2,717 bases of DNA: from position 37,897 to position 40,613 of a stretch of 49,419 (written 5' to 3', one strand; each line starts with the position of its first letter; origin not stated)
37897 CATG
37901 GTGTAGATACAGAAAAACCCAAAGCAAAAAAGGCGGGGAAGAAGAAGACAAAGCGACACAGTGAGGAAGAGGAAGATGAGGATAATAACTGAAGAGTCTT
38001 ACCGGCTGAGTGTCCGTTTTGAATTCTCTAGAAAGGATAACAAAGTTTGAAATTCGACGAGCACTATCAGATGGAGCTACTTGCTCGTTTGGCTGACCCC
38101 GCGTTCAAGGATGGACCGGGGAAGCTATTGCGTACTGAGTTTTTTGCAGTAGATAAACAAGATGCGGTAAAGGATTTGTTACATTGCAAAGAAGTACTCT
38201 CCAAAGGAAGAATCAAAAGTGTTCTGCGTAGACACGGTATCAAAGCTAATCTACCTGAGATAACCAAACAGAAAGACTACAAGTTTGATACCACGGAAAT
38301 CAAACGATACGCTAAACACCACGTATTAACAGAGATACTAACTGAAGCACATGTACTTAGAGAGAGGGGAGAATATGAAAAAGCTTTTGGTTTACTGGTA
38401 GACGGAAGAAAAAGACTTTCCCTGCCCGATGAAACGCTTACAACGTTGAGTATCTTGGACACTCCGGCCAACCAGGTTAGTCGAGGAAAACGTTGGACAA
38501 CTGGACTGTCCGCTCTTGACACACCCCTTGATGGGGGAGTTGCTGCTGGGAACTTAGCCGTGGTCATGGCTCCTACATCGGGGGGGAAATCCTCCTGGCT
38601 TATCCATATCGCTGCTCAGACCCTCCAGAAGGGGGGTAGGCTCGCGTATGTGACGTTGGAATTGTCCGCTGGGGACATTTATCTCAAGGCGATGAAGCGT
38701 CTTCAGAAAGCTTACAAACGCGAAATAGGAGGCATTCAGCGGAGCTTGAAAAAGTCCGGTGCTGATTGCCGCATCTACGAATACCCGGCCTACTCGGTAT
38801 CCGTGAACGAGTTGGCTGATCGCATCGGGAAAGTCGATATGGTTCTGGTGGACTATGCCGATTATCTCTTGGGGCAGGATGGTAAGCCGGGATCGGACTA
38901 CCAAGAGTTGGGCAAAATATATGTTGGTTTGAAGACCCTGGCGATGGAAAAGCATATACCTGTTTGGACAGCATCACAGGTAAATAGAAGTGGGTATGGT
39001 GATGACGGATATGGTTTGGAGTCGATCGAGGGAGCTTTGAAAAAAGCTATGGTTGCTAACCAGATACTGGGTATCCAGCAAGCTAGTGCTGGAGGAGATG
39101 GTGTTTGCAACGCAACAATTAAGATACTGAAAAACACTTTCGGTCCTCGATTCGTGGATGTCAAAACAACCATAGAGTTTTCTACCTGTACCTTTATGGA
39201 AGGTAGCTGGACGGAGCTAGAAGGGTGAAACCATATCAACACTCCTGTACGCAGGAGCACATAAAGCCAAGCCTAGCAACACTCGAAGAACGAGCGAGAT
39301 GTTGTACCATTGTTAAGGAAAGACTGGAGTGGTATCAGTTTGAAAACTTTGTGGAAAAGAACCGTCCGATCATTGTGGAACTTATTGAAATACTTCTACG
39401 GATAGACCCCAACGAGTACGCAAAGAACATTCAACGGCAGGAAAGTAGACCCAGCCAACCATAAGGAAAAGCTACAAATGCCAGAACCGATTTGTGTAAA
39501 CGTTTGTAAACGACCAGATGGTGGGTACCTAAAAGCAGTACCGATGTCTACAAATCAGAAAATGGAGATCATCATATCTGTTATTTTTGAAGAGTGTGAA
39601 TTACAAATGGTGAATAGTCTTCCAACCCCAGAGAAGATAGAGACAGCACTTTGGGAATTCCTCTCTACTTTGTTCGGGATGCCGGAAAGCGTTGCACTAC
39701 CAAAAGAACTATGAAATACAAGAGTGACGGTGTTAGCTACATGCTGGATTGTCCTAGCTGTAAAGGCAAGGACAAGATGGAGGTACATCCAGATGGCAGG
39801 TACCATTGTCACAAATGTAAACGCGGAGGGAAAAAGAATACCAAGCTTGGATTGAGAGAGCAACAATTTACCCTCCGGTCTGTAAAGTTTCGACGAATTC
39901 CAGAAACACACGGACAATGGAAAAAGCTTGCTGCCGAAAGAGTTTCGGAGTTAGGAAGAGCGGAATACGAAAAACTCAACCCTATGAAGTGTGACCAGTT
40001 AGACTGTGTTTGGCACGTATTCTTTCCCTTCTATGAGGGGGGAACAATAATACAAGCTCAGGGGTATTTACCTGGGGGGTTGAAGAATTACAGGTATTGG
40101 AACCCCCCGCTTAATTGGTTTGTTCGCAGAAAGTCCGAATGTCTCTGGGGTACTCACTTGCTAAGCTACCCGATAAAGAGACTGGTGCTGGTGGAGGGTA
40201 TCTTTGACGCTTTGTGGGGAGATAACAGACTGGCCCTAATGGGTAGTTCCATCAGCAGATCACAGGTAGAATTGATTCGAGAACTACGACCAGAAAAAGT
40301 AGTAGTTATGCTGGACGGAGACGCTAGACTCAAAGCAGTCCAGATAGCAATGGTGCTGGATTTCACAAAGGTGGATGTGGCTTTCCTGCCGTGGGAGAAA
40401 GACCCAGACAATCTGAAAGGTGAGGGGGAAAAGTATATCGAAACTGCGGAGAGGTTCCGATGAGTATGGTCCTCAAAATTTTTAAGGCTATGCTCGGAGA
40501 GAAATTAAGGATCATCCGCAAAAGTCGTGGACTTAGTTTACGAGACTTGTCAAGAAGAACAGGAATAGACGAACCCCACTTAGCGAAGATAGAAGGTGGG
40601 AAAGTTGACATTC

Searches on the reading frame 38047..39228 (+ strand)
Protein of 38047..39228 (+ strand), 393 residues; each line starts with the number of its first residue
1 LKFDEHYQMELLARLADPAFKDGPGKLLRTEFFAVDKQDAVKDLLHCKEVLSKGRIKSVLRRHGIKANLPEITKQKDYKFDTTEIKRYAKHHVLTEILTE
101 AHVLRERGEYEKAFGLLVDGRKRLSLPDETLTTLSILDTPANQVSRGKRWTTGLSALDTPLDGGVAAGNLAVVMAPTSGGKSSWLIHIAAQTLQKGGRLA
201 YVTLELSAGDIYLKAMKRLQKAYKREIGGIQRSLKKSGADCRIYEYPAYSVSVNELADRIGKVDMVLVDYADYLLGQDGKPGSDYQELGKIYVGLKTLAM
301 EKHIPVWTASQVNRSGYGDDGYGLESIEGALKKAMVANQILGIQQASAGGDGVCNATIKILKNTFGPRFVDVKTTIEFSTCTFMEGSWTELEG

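Call 8: search_protein_families(library=phrogs, proteins=[window:38047-39228:+], max_evalue=0.001)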
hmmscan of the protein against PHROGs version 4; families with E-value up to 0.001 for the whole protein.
window:38047-39228:+ (393 aa): 4 families
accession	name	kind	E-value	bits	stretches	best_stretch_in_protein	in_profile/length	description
phrog_19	-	DNA, RNA and nucleotide metabolism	6.5e-40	138.6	1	76-389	250-584/621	DnaB-like replicative helicase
phrog_239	-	DNA, RNA and nucleotide metabolism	3.9e-08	33.7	1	148-318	337-523/801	DNA primase/helicase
phrog_243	-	DNA, RNA and nucleotide metabolism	9.2e-06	25.8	1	149-368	17-246/273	DnaB-like replicative helicase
phrog_11530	-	unknown function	0.00058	20.8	0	258-315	28-83/184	-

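Call 9: search_protein_families(library=pfam, proteins=[window:38047-39228:+], max_evalue=0.001)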
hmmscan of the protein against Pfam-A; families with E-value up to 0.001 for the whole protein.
window:38047-39228:+ (393 aa): 2 families
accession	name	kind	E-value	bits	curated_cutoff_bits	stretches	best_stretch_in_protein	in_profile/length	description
PF03796.21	DnaB_C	-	3.2e-13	50.1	27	1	151-315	3-181/255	DnaB-like helicase C terminal domain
PF00154.27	RecA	-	0.0005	20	27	0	142-215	25-99/262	recA bacterial DNA recombination protein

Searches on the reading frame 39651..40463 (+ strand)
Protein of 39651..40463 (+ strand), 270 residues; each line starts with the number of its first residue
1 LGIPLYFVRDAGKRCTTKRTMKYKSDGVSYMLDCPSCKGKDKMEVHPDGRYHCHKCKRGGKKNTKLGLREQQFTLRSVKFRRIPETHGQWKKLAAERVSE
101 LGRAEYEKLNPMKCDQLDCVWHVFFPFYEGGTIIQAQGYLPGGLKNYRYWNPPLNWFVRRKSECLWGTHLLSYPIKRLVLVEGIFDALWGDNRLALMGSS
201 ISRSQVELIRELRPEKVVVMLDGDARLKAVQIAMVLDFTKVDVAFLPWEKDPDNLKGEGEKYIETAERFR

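Call 87: search_protein_families(library=ncbifam, proteins=[window:39651-40463:+], max_evalue=0.1)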
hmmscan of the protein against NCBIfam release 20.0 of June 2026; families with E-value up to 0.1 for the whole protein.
window:39651-40463:+ (270 aa): 4 families
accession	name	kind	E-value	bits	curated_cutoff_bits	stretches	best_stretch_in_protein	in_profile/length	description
TIGR01391.1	dnaG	equivalog_domain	6.2e-11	41.8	283.6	1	159-256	237-345/414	DNA primase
NF058604.1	RtpA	equivalog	0.0023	18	65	1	33-73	11-46/50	anti-TRAP protein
TIGR00646.1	MG010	hypoth_equivalog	0.0055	16.3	260.65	1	160-228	95-168/218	DNA primase-like protein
TIGR01525.1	ATPase-IB_hvy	subfamily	0.044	12.7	346.25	1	202-250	389-439/560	heavy metal translocating P-type ATPase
